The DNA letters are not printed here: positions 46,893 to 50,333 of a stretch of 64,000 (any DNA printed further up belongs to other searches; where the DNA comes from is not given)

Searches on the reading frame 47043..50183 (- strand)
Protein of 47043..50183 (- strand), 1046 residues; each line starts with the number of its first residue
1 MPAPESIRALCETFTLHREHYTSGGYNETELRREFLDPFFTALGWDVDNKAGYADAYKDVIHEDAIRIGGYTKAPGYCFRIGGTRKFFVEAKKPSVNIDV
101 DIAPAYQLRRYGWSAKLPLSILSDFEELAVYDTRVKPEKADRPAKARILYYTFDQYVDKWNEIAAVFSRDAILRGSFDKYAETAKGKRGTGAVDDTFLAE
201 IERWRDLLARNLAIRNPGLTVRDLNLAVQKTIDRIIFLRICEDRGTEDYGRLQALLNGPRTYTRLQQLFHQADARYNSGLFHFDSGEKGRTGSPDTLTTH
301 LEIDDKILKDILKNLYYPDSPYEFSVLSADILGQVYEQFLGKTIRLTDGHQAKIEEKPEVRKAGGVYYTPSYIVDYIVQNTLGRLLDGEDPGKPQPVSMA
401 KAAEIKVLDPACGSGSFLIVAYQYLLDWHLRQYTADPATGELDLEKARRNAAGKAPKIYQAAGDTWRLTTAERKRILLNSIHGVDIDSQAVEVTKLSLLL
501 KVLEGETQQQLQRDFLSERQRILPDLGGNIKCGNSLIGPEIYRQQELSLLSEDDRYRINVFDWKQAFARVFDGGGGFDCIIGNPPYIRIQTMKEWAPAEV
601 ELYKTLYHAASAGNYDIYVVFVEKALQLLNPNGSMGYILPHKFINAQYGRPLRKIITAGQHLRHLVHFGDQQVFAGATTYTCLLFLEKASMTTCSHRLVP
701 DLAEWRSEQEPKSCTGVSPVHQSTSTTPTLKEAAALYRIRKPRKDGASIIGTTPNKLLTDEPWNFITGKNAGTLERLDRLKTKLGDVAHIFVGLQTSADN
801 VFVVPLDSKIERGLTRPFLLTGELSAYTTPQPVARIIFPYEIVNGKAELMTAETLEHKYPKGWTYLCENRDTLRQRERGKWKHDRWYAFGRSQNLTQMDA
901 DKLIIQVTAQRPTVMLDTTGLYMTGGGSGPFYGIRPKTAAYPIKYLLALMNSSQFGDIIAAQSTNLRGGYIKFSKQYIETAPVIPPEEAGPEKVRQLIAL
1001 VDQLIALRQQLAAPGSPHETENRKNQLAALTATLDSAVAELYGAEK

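Call 80: search_protein_families(library=pfam, proteins=[window:47043-50183:-], max_evalue=0.001)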
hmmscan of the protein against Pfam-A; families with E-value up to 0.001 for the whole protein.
window:47043-50183:- (1046 aa): 6 families
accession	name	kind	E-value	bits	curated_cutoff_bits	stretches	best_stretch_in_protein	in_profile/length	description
PF07669.17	Eco57I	-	1.6e-44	152.5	25.3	1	479-674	1-171/171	Eco57I restriction-modification methylase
PF02384.22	N6_Mtase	-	4.4e-16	59.5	20.4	1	328-699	2-243/311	N-6 DNA Methylase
PF20473.4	MmeI_Mtase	-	9.8e-15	54.9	27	1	401-629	17-187/259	MmeI, DNA-methyltransferase domain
PF04313.20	HSDR_N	-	4e-06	27.3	25.1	0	26-138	2-197/198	Type I restriction enzyme R protein N terminus (HSDR_N)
PF12950.13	TaqI_C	-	3.4e-05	24.5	26.5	1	888-983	38-118/118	TaqI-like C-terminal specificity domain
PF01170.24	UPF0020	-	0.00034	20.8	22.3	0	406-496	31-94/197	RMKL-like, methyltransferase domain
